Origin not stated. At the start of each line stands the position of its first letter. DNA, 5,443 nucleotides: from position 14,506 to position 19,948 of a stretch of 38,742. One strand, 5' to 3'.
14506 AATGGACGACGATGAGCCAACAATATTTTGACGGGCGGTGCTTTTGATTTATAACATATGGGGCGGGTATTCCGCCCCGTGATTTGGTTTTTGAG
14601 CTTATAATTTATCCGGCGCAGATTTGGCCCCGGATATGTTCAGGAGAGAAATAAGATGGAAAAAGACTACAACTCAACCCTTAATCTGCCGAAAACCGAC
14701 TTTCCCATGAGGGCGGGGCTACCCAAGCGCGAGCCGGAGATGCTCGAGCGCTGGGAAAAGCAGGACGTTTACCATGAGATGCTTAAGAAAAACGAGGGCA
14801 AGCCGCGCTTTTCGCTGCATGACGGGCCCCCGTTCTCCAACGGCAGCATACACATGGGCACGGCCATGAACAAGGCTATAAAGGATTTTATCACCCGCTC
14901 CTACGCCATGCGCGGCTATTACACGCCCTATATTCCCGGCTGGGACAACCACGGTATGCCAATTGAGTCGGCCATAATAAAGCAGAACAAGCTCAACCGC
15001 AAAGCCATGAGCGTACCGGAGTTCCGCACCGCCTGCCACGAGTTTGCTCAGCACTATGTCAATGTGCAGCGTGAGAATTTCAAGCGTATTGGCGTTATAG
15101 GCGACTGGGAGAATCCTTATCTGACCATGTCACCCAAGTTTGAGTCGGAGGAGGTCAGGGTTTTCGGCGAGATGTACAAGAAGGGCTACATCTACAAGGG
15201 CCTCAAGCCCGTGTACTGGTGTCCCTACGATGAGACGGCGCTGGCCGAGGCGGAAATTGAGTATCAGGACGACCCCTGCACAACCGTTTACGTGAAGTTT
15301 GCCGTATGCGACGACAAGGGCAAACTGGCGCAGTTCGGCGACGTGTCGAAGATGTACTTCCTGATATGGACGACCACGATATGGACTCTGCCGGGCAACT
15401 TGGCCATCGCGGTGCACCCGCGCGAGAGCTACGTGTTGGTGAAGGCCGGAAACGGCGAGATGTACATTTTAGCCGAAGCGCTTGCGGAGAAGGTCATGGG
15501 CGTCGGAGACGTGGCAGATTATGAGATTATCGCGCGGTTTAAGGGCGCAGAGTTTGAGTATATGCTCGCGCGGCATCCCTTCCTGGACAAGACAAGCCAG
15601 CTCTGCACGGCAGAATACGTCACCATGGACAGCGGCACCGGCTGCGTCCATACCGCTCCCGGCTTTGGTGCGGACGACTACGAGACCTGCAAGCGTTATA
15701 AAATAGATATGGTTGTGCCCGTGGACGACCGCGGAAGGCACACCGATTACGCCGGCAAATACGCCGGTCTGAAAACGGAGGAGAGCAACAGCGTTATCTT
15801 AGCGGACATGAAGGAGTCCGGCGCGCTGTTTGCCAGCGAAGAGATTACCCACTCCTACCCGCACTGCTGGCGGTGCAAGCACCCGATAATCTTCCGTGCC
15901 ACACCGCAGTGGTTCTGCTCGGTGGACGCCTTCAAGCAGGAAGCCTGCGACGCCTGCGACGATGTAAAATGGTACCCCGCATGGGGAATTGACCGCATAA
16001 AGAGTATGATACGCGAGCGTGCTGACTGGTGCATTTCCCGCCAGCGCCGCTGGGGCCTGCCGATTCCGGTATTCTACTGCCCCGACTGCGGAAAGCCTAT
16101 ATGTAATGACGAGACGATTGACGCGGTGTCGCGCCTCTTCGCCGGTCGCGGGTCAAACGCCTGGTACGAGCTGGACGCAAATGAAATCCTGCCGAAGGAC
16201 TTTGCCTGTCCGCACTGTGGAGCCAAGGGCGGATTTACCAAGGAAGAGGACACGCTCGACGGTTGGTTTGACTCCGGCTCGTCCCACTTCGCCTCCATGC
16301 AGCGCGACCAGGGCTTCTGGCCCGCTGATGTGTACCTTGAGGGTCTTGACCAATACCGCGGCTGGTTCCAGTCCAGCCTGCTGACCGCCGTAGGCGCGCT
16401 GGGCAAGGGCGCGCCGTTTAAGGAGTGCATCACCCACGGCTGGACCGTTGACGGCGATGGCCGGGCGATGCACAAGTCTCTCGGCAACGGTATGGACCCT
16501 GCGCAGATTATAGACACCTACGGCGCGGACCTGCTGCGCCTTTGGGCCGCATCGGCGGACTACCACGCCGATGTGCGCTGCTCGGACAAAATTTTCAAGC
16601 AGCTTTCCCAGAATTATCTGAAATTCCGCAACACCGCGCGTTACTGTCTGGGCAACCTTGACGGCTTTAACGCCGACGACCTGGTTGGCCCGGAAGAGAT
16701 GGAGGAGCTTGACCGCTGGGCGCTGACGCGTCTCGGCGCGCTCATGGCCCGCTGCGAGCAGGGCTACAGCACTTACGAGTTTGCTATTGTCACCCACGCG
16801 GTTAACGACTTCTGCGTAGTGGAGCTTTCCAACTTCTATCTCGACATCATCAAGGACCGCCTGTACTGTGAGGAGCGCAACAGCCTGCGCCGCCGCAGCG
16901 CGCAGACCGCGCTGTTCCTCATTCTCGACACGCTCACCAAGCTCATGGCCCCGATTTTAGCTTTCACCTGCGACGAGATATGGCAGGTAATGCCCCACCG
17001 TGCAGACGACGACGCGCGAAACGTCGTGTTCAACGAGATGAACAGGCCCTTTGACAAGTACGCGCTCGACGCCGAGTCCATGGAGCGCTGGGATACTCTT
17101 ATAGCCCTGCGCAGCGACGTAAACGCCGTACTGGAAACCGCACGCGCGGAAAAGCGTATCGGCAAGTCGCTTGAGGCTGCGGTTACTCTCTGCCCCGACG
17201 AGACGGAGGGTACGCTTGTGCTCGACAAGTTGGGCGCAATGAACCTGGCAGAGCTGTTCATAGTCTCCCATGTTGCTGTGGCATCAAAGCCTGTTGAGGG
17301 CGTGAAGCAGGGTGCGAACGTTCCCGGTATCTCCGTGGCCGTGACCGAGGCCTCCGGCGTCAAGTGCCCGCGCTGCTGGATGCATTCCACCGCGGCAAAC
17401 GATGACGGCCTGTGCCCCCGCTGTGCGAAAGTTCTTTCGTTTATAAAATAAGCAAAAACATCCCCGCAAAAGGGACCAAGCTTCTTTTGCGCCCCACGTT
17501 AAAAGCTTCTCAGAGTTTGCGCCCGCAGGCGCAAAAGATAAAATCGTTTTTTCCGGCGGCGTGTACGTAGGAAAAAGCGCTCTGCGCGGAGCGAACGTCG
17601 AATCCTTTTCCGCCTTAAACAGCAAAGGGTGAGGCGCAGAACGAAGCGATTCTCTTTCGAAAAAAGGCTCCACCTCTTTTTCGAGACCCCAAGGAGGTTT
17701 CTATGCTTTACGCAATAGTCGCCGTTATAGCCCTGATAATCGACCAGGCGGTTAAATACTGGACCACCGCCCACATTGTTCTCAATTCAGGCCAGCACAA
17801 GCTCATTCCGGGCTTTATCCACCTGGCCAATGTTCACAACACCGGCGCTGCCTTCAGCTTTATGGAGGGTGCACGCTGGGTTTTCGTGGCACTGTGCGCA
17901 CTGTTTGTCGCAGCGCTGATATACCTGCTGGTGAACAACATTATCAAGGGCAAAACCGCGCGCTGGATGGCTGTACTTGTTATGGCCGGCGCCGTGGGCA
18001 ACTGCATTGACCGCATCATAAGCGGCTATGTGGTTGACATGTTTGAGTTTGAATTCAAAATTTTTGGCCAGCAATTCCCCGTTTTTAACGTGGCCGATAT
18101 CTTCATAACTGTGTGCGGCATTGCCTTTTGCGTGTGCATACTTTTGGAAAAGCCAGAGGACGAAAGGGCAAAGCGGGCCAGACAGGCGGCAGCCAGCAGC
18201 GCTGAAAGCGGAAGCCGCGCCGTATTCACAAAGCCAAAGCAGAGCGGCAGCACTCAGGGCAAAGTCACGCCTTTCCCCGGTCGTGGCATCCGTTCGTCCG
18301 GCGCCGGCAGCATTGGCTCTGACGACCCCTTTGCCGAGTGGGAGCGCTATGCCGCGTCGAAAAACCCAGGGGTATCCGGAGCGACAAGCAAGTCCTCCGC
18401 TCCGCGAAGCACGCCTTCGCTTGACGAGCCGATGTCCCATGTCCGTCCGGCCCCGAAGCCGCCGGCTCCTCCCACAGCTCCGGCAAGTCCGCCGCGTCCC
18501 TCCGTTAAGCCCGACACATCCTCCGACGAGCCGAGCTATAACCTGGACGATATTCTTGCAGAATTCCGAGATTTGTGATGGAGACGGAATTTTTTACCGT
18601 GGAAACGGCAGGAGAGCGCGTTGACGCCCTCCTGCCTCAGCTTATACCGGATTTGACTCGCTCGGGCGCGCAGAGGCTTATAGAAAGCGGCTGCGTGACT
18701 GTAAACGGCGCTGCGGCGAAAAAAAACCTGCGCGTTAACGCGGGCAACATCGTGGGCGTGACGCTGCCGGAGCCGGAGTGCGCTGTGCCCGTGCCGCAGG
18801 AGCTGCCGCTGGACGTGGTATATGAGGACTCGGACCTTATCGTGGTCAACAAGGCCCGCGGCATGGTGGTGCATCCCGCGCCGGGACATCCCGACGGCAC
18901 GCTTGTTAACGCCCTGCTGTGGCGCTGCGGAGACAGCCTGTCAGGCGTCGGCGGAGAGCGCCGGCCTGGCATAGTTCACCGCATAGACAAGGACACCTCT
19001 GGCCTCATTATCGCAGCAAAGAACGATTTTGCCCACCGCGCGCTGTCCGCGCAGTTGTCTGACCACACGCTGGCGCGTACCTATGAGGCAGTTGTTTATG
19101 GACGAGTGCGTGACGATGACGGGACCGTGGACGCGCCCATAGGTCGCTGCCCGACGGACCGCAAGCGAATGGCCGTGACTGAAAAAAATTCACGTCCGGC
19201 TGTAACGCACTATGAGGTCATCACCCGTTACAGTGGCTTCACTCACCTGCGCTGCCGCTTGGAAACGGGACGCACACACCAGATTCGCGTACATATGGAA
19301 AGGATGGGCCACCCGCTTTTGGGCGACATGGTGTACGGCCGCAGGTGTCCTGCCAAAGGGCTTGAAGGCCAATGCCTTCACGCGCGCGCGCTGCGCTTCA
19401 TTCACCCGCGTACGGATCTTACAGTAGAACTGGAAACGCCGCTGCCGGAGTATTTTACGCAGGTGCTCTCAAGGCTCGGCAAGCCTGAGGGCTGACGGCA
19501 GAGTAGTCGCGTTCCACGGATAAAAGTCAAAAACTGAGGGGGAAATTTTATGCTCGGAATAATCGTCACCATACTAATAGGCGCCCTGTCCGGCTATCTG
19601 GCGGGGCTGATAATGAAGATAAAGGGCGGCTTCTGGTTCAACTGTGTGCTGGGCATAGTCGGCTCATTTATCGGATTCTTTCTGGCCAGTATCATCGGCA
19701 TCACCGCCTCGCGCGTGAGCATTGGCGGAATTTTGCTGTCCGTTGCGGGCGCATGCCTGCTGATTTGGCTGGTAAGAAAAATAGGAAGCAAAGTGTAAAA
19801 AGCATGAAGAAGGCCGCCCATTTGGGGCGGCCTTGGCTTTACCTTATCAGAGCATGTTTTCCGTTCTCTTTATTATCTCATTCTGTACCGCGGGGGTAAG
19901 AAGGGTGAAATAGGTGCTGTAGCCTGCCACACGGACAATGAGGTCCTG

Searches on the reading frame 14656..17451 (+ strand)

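Call 14: search_protein_families(library=pfam, proteins=[window:14656-17451:+])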
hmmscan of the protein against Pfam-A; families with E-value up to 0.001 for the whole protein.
window:14656-17451:+ (931 aa): 6 families
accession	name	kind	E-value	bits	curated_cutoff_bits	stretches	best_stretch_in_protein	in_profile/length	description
PF00133.28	tRNA-synt_1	-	4.3e-132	441.2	22.7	1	29-642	2-413/414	tRNA synthetases class I (I, L, M and V)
PF08264.19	Anticodon_1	-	1.5e-30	106.4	25.1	1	686-844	1-147/148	Anticodon-binding domain of tRNA ligase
PF09334.17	tRNA-synt_1g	-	2.4e-19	69.8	20.1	1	59-223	8-157/391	tRNA synthetases class I (M)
PF13603.12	tRNA-synt_1_2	-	6e-06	26.3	25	1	300-366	84-150/185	Leucyl-tRNA synthetase, editing domain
PF06827.20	zf-FPG_IleRS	-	4.9e-05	23.5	21.3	1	903-926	3-30/30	Zinc finger found in FPG and IleRS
PF01921.24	tRNA-synt_1f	-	9.4e-05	21.9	27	0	593-661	271-339/360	tRNA synthetases class I (K)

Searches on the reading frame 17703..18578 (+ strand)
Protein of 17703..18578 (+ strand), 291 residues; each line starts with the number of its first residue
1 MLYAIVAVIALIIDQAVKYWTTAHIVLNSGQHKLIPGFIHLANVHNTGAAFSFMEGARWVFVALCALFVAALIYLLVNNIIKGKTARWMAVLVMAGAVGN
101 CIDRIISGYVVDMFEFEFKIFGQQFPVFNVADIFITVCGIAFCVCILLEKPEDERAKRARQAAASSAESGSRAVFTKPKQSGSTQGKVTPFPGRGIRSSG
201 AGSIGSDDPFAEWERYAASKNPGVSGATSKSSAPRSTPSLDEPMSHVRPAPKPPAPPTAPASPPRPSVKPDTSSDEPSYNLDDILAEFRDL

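Call 14: search_protein_families(library=pfam, proteins=[window:17703-18578:+])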
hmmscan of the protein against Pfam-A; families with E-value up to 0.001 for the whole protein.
window:17703-18578:+ (291 aa): 1 family
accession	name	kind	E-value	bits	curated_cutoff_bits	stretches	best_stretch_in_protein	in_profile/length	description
PF01252.23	Peptidase_A8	-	6.1e-36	124.2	25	1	6-147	1-141/142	Signal peptidase (SPase) II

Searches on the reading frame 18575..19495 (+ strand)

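Call 8: search_protein_families(library=pfam, proteins=[window:18575-19495:+])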
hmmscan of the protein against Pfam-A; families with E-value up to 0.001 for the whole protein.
window:18575-19495:+ (306 aa): 2 families
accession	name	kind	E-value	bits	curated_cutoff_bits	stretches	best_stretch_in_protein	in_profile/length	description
PF00849.27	PseudoU_synth_2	-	1.1e-31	110.5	26.8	1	87-242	1-151/152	RNA pseudouridylate synthase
PF01479.30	S4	-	4e-07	30.1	22.8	1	15-60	2-48/48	S4 domain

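Call 9: search_protein_families(library=ncbifam, proteins=[window:18575-19495:+])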
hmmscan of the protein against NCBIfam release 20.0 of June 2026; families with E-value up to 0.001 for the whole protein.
window:18575-19495:+ (306 aa): 7 families
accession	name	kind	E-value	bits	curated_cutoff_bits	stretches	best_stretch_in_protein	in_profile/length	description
TIGR00005.1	rluA_subfam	subfamily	5.2e-89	298.5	192.7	1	10-300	2-296/298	RluA family pseudouridine synthase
NF008385.0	PRK11180.1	equivalog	7.7e-76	255.5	351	1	9-300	13-311/325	23S rRNA pseudouridine(1911/1915/1917) synthase RluD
NF008249.0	PRK11025.1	equivalog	8.2e-38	130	378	1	9-302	15-314/317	23S rRNA pseudouridine(955/2504/2580) synthase RluC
NF008321.0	PRK11112.1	equivalog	2.5e-28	99.1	328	1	79-302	2-235/257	tRNA pseudouridine(65) synthase TruC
TIGR01621.1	RluA-like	hypoth_equivalog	3.1e-26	92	222.3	1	79-277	2-185/217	TIGR01621 family pseudouridine synthase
NF007543.0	PRK10158.1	equivalog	5.2e-26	91.7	286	1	74-288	9-215/219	bifunctional tRNA pseudouridine(32) synthase/23S rRNA pseudouridine(746) synthase RluA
TIGR00093.1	TIGR00093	subfamily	0.0001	22.1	109.3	1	134-248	34-135/161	pseudouridine synthase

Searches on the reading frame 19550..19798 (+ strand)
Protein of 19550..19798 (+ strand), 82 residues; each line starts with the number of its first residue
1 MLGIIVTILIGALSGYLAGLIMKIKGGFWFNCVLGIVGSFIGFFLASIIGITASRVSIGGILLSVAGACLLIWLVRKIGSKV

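Call 8: search_protein_families(library=pfam, proteins=[window:19550-19798:+])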
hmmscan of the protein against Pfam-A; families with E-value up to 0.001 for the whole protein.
window:19550-19798:+ (82 aa): 1 family
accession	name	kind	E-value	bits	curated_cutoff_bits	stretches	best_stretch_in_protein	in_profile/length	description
PF04226.18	Transgly_assoc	-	7.5e-09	36.1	25.3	1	33-78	2-47/49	Transglycosylase associated protein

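Call 9: search_protein_families(library=ncbifam, proteins=[window:19550-19798:+])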
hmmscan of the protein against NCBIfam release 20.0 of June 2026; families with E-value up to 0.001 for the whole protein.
window:19550-19798:+ (82 aa): 1 family
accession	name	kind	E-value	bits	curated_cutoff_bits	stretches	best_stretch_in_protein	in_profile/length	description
NF007771.0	PRK10457.1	equivalog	8.7e-05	23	129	1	2-79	1-81/82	hypothetical protein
